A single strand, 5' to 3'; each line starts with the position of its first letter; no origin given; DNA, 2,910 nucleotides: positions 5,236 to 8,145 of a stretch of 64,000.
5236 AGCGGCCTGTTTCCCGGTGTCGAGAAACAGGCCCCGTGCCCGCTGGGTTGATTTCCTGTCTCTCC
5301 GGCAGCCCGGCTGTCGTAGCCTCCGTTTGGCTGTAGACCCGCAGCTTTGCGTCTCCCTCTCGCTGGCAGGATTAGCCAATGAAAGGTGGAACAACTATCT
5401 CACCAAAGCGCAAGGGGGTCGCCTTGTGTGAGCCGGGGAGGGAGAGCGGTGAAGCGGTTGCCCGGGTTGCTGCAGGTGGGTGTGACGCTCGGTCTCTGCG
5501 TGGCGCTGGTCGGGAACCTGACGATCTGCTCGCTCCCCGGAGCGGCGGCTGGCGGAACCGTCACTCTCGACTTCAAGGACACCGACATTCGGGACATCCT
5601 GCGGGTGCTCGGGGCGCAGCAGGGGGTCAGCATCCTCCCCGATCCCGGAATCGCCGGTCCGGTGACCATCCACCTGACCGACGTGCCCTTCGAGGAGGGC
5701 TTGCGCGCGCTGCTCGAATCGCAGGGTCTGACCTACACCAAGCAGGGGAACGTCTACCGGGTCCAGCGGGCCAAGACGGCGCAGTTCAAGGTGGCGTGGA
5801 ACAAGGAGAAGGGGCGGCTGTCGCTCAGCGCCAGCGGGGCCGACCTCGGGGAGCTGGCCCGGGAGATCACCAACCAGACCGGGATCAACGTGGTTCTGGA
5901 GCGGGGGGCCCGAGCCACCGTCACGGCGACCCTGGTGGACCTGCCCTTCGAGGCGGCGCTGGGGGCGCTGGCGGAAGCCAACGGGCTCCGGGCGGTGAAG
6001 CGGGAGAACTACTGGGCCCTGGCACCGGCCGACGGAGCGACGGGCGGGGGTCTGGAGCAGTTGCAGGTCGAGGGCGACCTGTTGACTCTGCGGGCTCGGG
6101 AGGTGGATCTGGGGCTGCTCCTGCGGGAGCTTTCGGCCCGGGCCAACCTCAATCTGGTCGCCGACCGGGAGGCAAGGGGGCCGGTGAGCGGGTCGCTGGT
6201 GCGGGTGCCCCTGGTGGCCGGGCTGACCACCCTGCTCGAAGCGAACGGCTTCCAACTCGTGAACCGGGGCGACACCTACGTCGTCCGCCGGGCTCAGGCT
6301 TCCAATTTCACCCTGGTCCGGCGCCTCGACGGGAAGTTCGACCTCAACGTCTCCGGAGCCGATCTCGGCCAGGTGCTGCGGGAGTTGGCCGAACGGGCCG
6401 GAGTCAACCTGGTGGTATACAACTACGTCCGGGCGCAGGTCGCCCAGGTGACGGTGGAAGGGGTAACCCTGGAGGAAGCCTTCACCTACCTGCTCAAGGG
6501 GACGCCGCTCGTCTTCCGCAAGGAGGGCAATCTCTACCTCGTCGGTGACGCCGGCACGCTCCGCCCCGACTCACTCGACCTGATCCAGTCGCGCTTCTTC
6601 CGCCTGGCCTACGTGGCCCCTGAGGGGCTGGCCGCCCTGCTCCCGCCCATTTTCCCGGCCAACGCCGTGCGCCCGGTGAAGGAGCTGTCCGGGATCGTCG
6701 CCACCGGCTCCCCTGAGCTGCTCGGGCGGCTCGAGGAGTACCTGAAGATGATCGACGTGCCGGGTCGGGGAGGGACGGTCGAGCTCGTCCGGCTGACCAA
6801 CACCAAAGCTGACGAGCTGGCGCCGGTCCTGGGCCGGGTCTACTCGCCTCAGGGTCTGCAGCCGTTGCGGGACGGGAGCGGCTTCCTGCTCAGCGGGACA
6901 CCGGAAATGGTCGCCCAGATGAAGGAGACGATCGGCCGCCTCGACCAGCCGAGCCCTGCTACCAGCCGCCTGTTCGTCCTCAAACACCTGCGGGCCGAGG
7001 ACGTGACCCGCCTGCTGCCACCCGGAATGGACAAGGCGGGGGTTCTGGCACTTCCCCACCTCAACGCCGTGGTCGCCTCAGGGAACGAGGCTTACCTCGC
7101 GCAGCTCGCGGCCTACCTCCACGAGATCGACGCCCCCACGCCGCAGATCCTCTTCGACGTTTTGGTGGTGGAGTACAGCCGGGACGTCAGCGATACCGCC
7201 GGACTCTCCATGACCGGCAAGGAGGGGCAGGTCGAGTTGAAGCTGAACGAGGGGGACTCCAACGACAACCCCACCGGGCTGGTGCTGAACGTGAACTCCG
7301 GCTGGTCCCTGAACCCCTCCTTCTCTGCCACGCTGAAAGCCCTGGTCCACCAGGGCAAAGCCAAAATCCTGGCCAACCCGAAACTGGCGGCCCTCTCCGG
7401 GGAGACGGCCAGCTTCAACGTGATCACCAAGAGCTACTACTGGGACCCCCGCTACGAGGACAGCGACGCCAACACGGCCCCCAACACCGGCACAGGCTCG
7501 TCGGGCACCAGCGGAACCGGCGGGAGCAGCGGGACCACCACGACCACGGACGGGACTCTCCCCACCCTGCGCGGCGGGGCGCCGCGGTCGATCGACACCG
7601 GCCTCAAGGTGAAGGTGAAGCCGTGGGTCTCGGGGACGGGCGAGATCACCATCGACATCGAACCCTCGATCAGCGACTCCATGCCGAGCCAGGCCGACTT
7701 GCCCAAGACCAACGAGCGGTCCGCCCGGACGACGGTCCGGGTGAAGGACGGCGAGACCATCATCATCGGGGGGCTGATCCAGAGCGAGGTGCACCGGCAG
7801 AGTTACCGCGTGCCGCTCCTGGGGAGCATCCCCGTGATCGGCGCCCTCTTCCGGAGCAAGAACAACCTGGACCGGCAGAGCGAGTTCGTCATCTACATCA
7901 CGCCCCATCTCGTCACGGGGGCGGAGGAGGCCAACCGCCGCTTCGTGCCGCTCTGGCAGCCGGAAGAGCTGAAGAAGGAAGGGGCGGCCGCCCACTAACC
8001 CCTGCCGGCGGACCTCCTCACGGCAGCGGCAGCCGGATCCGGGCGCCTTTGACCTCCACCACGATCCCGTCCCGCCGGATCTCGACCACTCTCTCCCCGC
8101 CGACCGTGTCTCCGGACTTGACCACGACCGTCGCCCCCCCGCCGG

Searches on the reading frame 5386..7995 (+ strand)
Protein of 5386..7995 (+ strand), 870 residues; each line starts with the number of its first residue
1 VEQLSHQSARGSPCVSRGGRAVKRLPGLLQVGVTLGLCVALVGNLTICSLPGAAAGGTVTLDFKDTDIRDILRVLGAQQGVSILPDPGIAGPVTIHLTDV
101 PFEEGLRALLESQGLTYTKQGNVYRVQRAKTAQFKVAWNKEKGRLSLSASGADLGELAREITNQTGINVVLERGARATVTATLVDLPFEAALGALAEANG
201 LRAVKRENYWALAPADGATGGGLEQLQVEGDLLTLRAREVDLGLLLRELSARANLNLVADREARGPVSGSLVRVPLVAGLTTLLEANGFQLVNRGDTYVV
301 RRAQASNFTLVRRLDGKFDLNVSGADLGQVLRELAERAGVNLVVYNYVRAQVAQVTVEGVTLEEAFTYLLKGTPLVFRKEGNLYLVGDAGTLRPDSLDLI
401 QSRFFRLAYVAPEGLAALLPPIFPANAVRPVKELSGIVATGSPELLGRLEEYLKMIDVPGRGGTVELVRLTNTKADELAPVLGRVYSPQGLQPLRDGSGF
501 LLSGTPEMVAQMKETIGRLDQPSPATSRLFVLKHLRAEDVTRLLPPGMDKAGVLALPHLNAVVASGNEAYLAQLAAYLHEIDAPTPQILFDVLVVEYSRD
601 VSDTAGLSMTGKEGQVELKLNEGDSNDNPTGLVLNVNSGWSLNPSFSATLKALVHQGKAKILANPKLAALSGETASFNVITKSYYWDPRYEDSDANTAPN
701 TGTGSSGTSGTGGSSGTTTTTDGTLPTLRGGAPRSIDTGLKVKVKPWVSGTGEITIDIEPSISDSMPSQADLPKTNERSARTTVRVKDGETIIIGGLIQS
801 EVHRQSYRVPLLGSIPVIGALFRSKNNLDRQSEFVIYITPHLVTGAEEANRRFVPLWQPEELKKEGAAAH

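Call 46: search_protein_families(library=ncbifam, proteins=[window:5386-7995:+], max_evalue=1e-10)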
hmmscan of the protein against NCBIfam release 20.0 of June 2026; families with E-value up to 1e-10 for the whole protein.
window:5386-7995:+ (870 aa): 8 families
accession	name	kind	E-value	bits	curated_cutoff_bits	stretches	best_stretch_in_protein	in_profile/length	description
TIGR02515.1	IV_pilus_PilQ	subfamily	1.3e-59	202.3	284.35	2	740-843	321-427/428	type IV pilus secretin PilQ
TIGR02517.1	type_II_gspD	equivalog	9.8e-59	199.3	351.35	2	552-850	302-597/600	type II secretion system secretin GspD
NF010083.0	PRK13568.1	equivalog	3.6e-36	124.8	554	1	740-844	310-418/419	DNA uptake porin HofQ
TIGR02519.1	pilus_MshL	equivalog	8.2e-32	110.4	250.2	1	632-843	91-290/290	pilus (MSHA type) biogenesis protein MshL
NF007851.2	PRK10560.1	exception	6.1e-29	101.1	598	1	743-844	305-410/412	DNA uptake porin HofQ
TIGR02516.1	type_III_yscC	equivalog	3.6e-27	95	238.45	1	735-844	344-462/463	type III secretion system outer membrane ring subunit SctC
NF042912.1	Amuc_1098_fam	equivalog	5.8e-17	61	750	1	775-843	728-796/805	Amuc_1098 family type IV pilus outer membrane protein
NF011873.0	PRK15346.1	equivalog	5.2e-14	51.8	524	0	763-827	414-478/499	EscC/YscC/HrcC family type III secretion system outer membrane ring protein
